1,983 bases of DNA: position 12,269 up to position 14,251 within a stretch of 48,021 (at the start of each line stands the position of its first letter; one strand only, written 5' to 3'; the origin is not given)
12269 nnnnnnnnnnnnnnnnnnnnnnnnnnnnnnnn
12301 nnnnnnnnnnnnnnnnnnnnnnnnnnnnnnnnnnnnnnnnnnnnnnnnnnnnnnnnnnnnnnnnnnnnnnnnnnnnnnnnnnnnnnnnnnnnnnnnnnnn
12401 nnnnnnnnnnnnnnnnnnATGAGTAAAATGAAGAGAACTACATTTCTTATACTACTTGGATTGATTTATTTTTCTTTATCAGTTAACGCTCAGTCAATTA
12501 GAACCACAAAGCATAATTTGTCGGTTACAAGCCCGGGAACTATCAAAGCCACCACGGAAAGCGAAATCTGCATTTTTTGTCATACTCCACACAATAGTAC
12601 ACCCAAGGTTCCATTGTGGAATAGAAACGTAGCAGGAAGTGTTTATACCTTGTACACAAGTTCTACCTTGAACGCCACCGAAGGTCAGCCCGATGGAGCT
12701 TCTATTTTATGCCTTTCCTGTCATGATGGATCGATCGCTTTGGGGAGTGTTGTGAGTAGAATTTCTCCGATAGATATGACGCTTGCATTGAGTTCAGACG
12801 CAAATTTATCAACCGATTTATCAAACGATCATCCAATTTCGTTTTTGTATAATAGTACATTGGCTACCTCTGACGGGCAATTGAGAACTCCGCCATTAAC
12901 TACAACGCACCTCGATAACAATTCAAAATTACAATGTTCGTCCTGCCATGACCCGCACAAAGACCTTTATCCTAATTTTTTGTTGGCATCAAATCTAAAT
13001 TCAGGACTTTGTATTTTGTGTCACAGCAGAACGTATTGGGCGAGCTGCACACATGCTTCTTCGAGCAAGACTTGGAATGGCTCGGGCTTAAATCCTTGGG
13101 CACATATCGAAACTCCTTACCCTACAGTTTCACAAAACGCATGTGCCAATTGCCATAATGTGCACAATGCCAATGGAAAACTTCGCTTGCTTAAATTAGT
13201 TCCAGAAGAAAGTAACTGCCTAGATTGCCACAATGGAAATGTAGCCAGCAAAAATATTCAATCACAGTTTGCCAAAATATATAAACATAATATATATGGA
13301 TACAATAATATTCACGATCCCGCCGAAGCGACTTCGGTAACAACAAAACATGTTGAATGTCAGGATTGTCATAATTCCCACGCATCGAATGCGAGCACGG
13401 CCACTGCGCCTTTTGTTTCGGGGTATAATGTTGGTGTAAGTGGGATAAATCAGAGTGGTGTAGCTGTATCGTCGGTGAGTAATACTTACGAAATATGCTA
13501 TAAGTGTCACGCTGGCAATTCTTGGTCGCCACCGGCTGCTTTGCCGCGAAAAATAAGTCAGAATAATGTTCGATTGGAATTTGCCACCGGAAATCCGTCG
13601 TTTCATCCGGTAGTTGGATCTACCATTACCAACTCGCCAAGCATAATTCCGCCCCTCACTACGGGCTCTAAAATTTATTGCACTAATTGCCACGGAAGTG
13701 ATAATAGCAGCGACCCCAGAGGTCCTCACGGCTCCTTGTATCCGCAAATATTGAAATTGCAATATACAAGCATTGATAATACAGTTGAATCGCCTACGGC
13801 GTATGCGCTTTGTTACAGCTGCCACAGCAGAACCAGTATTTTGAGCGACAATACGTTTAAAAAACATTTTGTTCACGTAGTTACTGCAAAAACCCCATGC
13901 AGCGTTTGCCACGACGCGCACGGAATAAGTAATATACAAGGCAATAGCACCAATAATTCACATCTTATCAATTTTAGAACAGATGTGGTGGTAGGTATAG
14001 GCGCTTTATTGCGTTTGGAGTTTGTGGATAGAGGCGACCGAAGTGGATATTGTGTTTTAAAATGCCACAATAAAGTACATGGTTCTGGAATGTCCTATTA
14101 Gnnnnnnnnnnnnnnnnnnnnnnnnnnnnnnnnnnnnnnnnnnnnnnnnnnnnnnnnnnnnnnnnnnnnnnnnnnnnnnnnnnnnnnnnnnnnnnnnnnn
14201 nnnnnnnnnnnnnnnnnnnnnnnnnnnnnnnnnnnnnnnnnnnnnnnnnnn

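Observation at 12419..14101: OmcE module fused to an 8-heme extension: possible filament base, primer or cap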

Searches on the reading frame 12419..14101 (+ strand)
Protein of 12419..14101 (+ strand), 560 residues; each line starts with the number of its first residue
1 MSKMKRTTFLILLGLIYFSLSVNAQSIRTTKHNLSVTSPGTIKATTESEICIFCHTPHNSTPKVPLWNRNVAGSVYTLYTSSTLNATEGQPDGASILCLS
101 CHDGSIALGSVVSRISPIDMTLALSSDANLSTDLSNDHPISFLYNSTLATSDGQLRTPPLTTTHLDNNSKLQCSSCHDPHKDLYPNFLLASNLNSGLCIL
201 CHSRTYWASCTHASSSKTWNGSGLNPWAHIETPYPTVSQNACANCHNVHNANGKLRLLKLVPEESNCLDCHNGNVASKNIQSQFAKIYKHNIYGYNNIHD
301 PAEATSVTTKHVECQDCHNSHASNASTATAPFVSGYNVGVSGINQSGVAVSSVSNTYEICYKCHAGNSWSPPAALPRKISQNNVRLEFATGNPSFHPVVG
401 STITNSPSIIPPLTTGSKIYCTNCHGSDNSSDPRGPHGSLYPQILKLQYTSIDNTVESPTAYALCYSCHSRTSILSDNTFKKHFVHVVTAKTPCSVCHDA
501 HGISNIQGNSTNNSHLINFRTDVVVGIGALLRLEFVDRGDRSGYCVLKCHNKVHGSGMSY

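Call 4: search_protein_families(library=pfam, proteins=[window:12419-14101:+], max_evalue=0.01)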
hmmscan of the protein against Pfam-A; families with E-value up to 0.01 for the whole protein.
window:12419-14101:+ (560 aa): 6 families
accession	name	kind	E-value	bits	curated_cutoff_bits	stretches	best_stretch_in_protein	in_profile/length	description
PF09699.15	Paired_CXXCH_1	-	5e-26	90.6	20.6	3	412-471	3-38/41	Doubled CXXCH motif (Paired_CXXCH_1)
PF22113.1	Mtrc-MtrF_II-IV_dom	-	4.9e-14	52.7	30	2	236-368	3-131/176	Outer membrane cytochrome MtrC/MtrF-like, domains II/IV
PF14522.11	Cytochrome_C7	-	1.5e-10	41.2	24.8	0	463-502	14-52/67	Cytochrome c7 and related cytochrome c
PF22678.1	Cytochrom_c_NrfB-like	-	3.6e-07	31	27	1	421-505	1-72/89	Cytochrome c-type protein NrfB-like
PF14537.11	Cytochrom_c3_2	-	3.6e-06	27.8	25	0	168-252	4-70/79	Cytochrome c3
PF23324.1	DUF7086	-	0.0058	17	27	1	261-323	12-74/134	Domain of unknown function (DUF7086)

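Call 5: search_solved_structures(query=window:12419-14101:+, max_evalue=1, show_alignments=3)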
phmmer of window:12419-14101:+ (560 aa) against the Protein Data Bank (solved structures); distinct sequences matched with E-value up to 1: 2.
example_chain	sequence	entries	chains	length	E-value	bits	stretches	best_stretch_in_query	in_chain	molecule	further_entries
7tfs_A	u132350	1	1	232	2.1e-32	115.7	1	10-203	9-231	Cytochrome c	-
9yuq_N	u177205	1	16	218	6.5e-24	87.7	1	10-204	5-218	Putative multiheme cytochrome c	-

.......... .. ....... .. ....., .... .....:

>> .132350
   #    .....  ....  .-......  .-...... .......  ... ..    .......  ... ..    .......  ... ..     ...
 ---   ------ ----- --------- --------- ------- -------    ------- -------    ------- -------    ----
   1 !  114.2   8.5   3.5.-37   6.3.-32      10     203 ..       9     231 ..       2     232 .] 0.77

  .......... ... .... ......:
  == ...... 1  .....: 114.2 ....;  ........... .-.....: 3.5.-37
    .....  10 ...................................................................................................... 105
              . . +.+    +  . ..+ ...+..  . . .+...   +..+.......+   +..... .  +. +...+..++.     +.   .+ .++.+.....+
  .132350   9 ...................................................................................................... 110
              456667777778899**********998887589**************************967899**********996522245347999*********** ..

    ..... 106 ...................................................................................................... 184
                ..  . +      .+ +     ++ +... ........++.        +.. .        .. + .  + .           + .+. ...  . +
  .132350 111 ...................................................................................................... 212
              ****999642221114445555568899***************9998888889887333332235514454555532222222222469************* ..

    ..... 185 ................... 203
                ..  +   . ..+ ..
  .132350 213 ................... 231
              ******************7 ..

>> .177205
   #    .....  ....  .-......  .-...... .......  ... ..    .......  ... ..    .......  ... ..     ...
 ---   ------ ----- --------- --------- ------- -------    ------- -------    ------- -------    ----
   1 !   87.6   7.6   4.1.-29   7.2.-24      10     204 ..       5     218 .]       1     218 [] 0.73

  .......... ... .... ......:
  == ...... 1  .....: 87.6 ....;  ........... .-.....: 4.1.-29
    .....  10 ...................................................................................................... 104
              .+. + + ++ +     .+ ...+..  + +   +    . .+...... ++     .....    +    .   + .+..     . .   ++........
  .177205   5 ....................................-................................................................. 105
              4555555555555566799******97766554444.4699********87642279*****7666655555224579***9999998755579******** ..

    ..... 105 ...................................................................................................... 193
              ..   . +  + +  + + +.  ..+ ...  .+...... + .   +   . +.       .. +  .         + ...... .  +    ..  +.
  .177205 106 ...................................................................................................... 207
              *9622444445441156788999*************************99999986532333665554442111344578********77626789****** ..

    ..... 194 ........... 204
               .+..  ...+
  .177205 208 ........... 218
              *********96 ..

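Call 7: search_protein_families(library=ncbifam, proteins=[window:12419-14101:+], max_evalue=0.01)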
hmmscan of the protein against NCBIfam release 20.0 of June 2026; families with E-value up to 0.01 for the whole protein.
window:12419-14101:+ (560 aa): 6 families
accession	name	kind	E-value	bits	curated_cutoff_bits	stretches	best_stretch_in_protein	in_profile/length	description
TIGR03508.1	decahem_SO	subfamily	4.1e-14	52.7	192.2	2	43-203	29-175/258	DmsE family decaheme c-type cytochrome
TIGR01905.1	paired_CXXCH_1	subfamily_domain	5.4e-14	51.8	25.2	2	172-204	8-38/41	doubled CXXCH domain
NF008659.0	PRK11659.1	equivalog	4.6e-13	49.3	184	2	414-503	71-147/188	cytochrome c nitrite reductase pentaheme subunit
TIGR03146.1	cyt_nit_nrfB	equivalog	3.7e-12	46.7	166.6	1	414-503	36-121/145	cytochrome c nitrite reductase pentaheme subunit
NF049875.1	NetB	exception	0.0014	18.5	380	1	414-502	96-174/211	Nrf-like electron transfer protein NetB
NF040971.1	cytc_ExtS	equivalog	0.0032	16.7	100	1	237-325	23-101/262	selenite/tellurite reduction operon c-type cytochrome lipoprotein ExtS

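Call 13: find_homologous_proteins(query=window:12419-14101:+, max_evalue=0.00001)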
Query window:12419-14101:+ (560 aa): 5357 proteins with E <= 0.00001 among 8000 candidates; the best 120 are listed.
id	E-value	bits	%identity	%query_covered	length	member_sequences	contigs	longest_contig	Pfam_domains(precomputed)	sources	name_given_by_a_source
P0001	0.0e+0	1287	100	100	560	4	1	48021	PF09699.16,PF14537.12,PF22678.2,PF14522.12,PF22113.2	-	-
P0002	2.2e-287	972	73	99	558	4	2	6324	PF09699.16,PF14537.12,PF22678.2,PF14522.12,PF22113.2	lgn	-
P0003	2.1e-275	933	71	99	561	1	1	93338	PF09699.16,PF14537.12,PF22678.2,PF14522.12,PF22113.2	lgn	-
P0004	2.7e-269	913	71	99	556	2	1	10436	PF09699.16,PF14537.12,PF13435.12,PF14522.12,PF22113.2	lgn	-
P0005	1.1e-264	897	71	99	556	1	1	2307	PF09699.16,PF14537.12,PF13435.12,PF22678.2,PF14522.12,PF22113.2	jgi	-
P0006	1.7e-262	890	70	99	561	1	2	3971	PF09699.16,PF14537.12,PF14522.12,PF22113.2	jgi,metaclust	metaclust:\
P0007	9.1e-259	878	69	99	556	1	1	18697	PF09699.16,PF14537.12,PF22678.2,PF14522.12,PF22113.2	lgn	-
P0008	1.7e-256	870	68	99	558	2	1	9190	PF09699.16,PF14537.12,PF14522.12,PF22113.2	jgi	-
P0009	1.3e-249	848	67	98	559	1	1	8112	PF09699.16,PF14537.12,PF14522.12,PF22113.2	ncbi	-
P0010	1.6e-248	844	67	98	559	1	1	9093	PF09699.16,PF14537.12,PF14522.12,PF22113.2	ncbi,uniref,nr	ncbi:cytochrome c3 family protein [Lutibacter sp.]|uniref:cytochrome c3 family protein n=1 Tax=Lutib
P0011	6.3e-246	836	67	95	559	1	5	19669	PF09699.16,PF14537.12,PF14522.12,PF22113.2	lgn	-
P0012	5.3e-245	832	66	96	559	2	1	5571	PF09699.16,PF14537.12,PF14522.12,PF22113.2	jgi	-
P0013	7.9e-245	832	66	99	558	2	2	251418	PF09699.16,PF14537.12,PF14522.12,PF22113.2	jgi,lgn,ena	-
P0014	1.4e-243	828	65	96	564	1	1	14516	PF09699.16,PF14537.12,PF14522.12,PF22113.2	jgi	jgi:predicted CXXCH cytochrome family protein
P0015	9.2e-242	822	66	98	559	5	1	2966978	PF09699.16,PF14537.12,PF22678.2,PF14522.12,PF22113.2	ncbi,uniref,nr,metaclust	ncbi:hypothetical protein Lupro_12540 [Lutibacter profundi]|uniref:Doubled CXXCH motif domain-contai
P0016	2.1e-241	821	65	99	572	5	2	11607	PF09699.16,PF14537.12,PF22678.2,PF14522.12,PF22113.2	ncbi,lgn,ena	-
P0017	5.7e-241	819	65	98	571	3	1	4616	PF09699.16,PF14537.12,PF14522.12,PF22113.2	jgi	jgi:predicted CXXCH cytochrome family protein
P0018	2.6e-238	810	63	98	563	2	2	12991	PF09699.16,PF14537.12,PF22678.2,PF14522.12,PF22113.2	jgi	jgi:predicted CXXCH cytochrome family protein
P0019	4.6e-236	803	65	98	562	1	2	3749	PF09699.16,PF14537.12,PF14522.12,PF22113.2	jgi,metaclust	metaclust:\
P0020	7.2e-236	802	62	98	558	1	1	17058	PF09699.16,PF14537.12,PF14522.12,PF22113.2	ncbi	-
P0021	1.2e-234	798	65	95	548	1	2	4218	PF09699.16,PF14537.12,PF14522.12,PF22113.2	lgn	-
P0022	2.5e-234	797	64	95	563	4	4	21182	PF09699.16,PF14537.12,PF14522.12,PF22113.2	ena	-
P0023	1.8e-232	791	63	98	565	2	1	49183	PF09699.16,PF14537.12,PF13435.12,PF22678.2,PF14522.12,PF22113.2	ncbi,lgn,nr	ncbi:MAG: cytochrome c3 family protein [Lutibacter sp.]|nr:cytochrome c3 family protein [Lutibacter 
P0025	6.5e-232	789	63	95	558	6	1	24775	PF09699.16,PF14537.12,PF22678.2,PF14522.12,PF22113.2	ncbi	-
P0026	2.8e-231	787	64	99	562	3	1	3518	PF09699.16,PF14537.12,PF13435.12,PF22678.2,PF14522.12,PF22113.2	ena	-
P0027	5.2e-231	786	62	99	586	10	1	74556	PF09699.16,PF14537.12,PF14522.12,PF22113.2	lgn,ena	-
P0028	6.4e-229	779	60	98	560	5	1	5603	PF09699.16,PF14537.12,PF14522.12,PF22113.2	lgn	-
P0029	2.7e-227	774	62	99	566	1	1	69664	PF09699.16,PF14537.12,PF14522.12,PF22113.2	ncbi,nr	ncbi:MAG: hypothetical protein HXX09_01050 [Bacteroidetes bacterium]|nr:hypothetical protein [Bacter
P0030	5.1e-227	773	61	98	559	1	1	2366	PF09699.16,PF14537.12,PF22678.2,PF14522.12,PF22113.2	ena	-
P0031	8.2e-227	772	62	98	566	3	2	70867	PF09699.16,PF14537.12,PF13435.12,PF22678.2,PF14522.12,PF22113.2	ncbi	-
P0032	1.6e-226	771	60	99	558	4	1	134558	PF09699.16,PF14537.12,PF14522.12,PF22113.2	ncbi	-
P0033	5.5e-226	770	64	92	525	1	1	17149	PF09699.16,PF14537.12,PF14522.12,PF22113.2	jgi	-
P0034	2.1e-220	751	60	100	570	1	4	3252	PF09699.16,PF14537.12,PF13435.12,PF14522.12,PF22113.2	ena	-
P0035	3.7e-220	750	61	96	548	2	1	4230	PF09699.16,PF14537.12,PF14522.12,PF22113.2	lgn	-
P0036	4.6e-219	747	61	97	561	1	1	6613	PF09699.16,PF14537.12,PF14522.12,PF22113.2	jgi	jgi:predicted CXXCH cytochrome family protein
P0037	2.2e-216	738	58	100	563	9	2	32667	PF09699.16,PF14537.12,PF14522.12,PF22113.2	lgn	-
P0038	7.0e-215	733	61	97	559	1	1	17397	PF09699.16,PF14537.12,PF13435.12,PF14522.12,PF22113.2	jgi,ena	-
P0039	3.7e-214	731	59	98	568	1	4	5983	PF09699.16,PF14537.12,PF14522.12,PF22113.2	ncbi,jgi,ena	jgi:predicted CXXCH cytochrome family protein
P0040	4.5e-214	730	60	98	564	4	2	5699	PF09699.16,PF14537.12,PF14522.12,PF22113.2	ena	-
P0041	7.0e-214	730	59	99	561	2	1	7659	PF09699.16,PF14537.12,PF14522.12,PF22113.2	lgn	-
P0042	1.3e-213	729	59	99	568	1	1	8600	PF09699.16,PF14537.12,PF14522.12,PF22113.2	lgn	-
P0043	1.2e-212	726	60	96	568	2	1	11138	PF09699.16,PF14537.12,PF14522.12,PF22113.2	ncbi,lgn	-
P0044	2.2e-212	725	58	98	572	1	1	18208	PF09699.16,PF14537.12,PF14522.12,PF22113.2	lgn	-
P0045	2.6e-211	721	58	100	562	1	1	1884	PF09699.16,PF14537.12,PF14522.12,PF22113.2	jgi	jgi:predicted CXXCH cytochrome family protein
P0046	4.5e-211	720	58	99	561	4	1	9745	PF09699.16,PF14537.12,PF13435.12,PF03264.20,PF14522.12,PF22113.2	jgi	jgi:predicted CXXCH cytochrome family protein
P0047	5.4e-211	720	57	99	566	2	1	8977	PF09699.16,PF14537.12,PF14522.12,PF22113.2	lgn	-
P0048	4.4e-210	717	59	98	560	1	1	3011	PF09699.16,PF14537.12,PF14522.12,PF22113.2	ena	-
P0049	4.4e-210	717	59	96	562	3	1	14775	PF09699.16,PF14537.12,PF14522.12,PF22113.2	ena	-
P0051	6.1e-210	717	59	97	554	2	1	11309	PF09699.16,PF14537.12,PF14522.12,PF22113.2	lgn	-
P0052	7.4e-210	716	58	98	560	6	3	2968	PF09699.16,PF14537.12,PF13435.12,PF14522.12,PF22113.2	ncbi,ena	-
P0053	8.8e-210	716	58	98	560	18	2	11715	PF09699.16,PF14537.12,PF13435.12,PF14522.12,PF22113.2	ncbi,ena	-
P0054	9.6e-210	716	58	98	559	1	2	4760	PF09699.16,PF14537.12,PF22678.2,PF14522.12,PF22113.2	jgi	-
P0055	1.4e-209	716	58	95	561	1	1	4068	PF09699.16,PF14537.12,PF14522.12,PF22113.2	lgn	-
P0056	2.8e-209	715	59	95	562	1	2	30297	PF09699.16,PF14537.12,PF22678.2,PF14522.12,PF22113.2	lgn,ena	-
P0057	2.8e-209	715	56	99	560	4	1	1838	PF09699.16,PF14537.12,PF22678.2,PF14522.12,PF22113.2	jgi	-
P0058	1.0e-208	713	57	98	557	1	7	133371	PF09699.16,PF14537.12,PF13435.12,PF14522.12,PF22113.2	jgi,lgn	-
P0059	1.5e-208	712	57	98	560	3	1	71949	PF09699.16,PF14537.12,PF14522.12,PF22113.2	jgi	-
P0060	1.8e-208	712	57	99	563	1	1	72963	PF09699.16,PF14537.12,PF14522.12,PF22113.2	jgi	jgi:predicted CXXCH cytochrome family protein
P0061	2.6e-208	711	57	99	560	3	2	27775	PF09699.16,PF14537.12,PF14522.12,PF22113.2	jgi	-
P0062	3.0e-208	711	57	98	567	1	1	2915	PF09699.16,PF14537.12,PF14522.12,PF22113.2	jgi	jgi:predicted CXXCH cytochrome family protein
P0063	3.5e-208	711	58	99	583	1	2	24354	PF09699.16,PF14537.12,PF14522.12,PF22113.2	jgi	jgi:predicted CXXCH cytochrome family protein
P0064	4.2e-208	711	58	98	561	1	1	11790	PF09699.16,PF14537.12,PF13435.12,PF22678.2,PF14522.12,PF22113.2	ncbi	ncbi:MAG: cytochrome c3 family protein [Bacteroidales bacterium]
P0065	5.7e-208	710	58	98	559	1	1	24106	PF09699.16,PF14537.12,PF14522.12,PF22113.2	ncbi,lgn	ncbi:MAG: cytochrome c3 family protein [bacterium]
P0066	6.3e-208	710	57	98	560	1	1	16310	PF09699.16,PF14537.12,PF13435.12,PF14522.12,PF22113.2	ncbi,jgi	jgi:predicted CXXCH cytochrome family protein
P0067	1.8e-207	709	57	98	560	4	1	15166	PF09699.16,PF14537.12,PF14522.12,PF22113.2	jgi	jgi:predicted CXXCH cytochrome family protein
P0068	2.1e-207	708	57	99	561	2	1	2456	PF09699.16,PF14537.12,PF22678.2,PF14522.12,PF22113.2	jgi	jgi:predicted CXXCH cytochrome family protein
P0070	2.5e-207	708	57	99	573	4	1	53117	PF09699.16,PF14537.12,PF14522.12,PF22113.2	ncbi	-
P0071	4.0e-207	707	59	98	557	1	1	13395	PF09699.16,PF14537.12,PF14522.12,PF22113.2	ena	-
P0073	2.4e-206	705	59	98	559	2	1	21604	PF09699.16,PF14537.12,PF14522.12,PF22113.2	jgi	-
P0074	3.1e-206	705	56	99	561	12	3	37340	PF09699.16,PF14537.12,PF13435.12,PF14522.12,PF22113.2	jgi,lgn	jgi:predicted CXXCH cytochrome family protein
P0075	3.7e-206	704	58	98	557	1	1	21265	PF09699.16,PF14537.12,PF14522.12,PF22113.2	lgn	-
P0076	6.0e-206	704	57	98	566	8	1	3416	PF09699.16,PF14537.12,PF13435.12,PF14522.12,PF22113.2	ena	-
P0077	6.5e-206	703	58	98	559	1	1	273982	PF09699.16,PF14537.12,PF14522.12,PF22113.2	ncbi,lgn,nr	ncbi:MAG: hypothetical protein HXX13_06415 [Bacteroidetes bacterium]|nr:hypothetical protein [Bacter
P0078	7.2e-206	703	58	99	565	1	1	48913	PF09699.16,PF14537.12,PF14522.12,PF22113.2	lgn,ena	-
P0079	1.3e-205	702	57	98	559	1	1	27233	PF09699.16,PF14537.12,PF14522.12,PF22113.2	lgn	-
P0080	1.6e-205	702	56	99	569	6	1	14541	PF09699.16,PF14537.12,PF14522.12,PF22113.2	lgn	-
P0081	2.3e-205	702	57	99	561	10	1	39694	PF09699.16,PF14537.12,PF13435.12,PF22678.2,PF14522.12,PF22113.2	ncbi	-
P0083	3.2e-205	701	57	99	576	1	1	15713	PF09699.16,PF14537.12,PF14522.12,PF22113.2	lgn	-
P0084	7.7e-205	700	56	99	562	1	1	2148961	PF09699.16,PF14537.12,PF13435.12,PF22678.2,PF14522.12,PF22113.2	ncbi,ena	-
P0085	1.1e-204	699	56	98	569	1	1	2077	PF09699.16,PF14537.12,PF13435.12,PF14522.12,PF22113.2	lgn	-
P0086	1.2e-204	699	57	98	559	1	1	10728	PF09699.16,PF14537.12,PF13435.12,PF22678.2,PF14522.12,PF22113.2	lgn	-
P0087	1.2e-204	699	59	97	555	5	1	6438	PF09699.16,PF14537.12,PF14522.12,PF22113.2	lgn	-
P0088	1.8e-204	699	58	98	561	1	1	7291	PF09699.16,PF14537.12,PF14522.12,PF22113.2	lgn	-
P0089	1.9e-204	699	57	98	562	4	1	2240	PF09699.16,PF14537.12,PF14522.12,PF22113.2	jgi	jgi:predicted CXXCH cytochrome family protein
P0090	2.0e-204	699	58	93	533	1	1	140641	PF09699.16,PF14537.12,PF22678.2,PF14522.12,PF22113.2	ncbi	-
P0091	4.3e-204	697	58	98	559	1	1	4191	PF09699.16,PF14537.12,PF14522.12,PF22113.2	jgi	jgi:predicted CXXCH cytochrome family protein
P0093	6.8e-204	697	57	99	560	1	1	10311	PF09699.16,PF14537.12,PF13435.12,PF22678.2,PF14522.12,PF22113.2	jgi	-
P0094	8.1e-204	697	57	96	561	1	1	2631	PF09699.16,PF14537.12,PF13435.12,PF22678.2,PF14522.12,PF22113.2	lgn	-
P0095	9.8e-204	696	57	98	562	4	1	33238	PF09699.16,PF14537.12,PF13435.12,PF14522.12,PF22113.2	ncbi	-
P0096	1.6e-203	696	57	96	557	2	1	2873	PF09699.16,PF14537.12,PF14522.12,PF22113.2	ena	-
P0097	1.9e-203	695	56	98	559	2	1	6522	PF09699.16,PF14522.12,PF22113.2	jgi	jgi:predicted CXXCH cytochrome family protein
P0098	2.1e-203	695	57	98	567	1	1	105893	PF09699.16,PF14537.12,PF13435.12,PF14522.12,PF22113.2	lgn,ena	-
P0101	5.6e-203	694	60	95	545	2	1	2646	PF09699.16,PF14537.12,PF14522.12,PF22113.2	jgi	jgi:predicted CXXCH cytochrome family protein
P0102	5.6e-203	694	56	99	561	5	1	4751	PF09699.16,PF14537.12,PF03264.20,PF14522.12,PF22113.2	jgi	jgi:predicted CXXCH cytochrome family protein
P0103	6.7e-203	693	57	99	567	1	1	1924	PF09699.16,PF14537.12,PF14522.12,PF22113.2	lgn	-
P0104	6.8e-203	693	58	95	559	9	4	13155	PF09699.16,PF14537.12,PF14522.12,PF22113.2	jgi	jgi:predicted CXXCH cytochrome family protein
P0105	7.5e-203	693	57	99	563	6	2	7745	PF09699.16,PF14537.12,PF13435.12,PF14522.12,PF22113.2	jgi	jgi:predicted CXXCH cytochrome family protein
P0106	7.5e-203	693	58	98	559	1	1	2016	PF09699.16,PF14537.12,PF14522.12,PF22113.2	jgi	jgi:predicted CXXCH cytochrome family protein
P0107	8.4e-203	693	57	98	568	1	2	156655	PF09699.16,PF14537.12,PF13435.12,PF14522.12,PF22113.2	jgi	jgi:predicted CXXCH cytochrome family protein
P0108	9.2e-203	693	54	100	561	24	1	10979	PF09699.16,PF14537.12,PF13435.12,PF22678.2,PF14522.12,PF22113.2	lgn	-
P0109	1.1e-202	693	56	99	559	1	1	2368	PF09699.16,PF14537.12,PF13435.12,PF14522.12,PF22113.2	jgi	jgi:predicted CXXCH cytochrome family protein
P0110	1.1e-202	693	56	99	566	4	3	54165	PF09699.16,PF14537.12,PF14522.12,PF22113.2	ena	-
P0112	1.9e-202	692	58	95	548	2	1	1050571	PF09699.16,PF14537.12,PF13435.12,PF14522.12,PF22113.2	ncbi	-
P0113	1.9e-202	692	58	98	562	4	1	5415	PF09699.16,PF14537.12,PF13435.12,PF14522.12,PF22113.2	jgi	jgi:predicted CXXCH cytochrome family protein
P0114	2.0e-202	692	57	98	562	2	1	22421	PF09699.16,PF14537.12,PF14522.12,PF22113.2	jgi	jgi:predicted CXXCH cytochrome family protein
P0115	2.2e-202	692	57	98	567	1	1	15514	PF09699.16,PF14537.12,PF13435.12,PF14522.12,PF22113.2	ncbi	ncbi:MAG: cytochrome c3 family protein [Bacteroidales bacterium]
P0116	2.3e-202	692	58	98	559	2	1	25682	PF09699.16,PF14537.12,PF14522.12,PF22113.2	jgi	-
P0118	3.6e-202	691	59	96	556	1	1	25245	PF09699.16,PF14537.12,PF14522.12,PF22113.2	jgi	jgi:predicted CXXCH cytochrome family protein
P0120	4.1e-202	691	56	100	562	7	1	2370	PF09699.16,PF14537.12,PF14522.12,PF22113.2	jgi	jgi:predicted CXXCH cytochrome family protein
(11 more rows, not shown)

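Call 29: search_protein_representatives(protein=window:12419-14101:+)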
Query: 560 residues. Proteins with E-value up to 0.001 (for the whole library): 5545; up to 1e-10: 3653; up to 1e-30: 549. The best 150 are listed.
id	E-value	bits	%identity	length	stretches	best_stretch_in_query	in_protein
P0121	4.7e-162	557.0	49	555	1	8-560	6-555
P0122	2.3e-152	525.0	52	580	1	11-555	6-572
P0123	3.6e-140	484.7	46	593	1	24-556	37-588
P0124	1.1e-139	483.2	54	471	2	10-391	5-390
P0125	2.5e-138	478.6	45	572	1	27-555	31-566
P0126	1.3e-137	476.3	44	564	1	12-554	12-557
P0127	1.8e-137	475.8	46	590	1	24-555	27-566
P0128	2.8e-135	468.6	43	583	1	22-555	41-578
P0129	1.3e-132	459.8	44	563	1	9-560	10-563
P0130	2.3e-132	458.9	45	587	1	3-555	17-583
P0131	1.5e-128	446.4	45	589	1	9-555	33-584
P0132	4.2e-128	444.9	46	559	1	9-555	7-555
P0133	5.1e-128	444.6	46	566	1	11-555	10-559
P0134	1.4e-127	443.2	48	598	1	9-555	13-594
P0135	2.8e-125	435.6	54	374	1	183-555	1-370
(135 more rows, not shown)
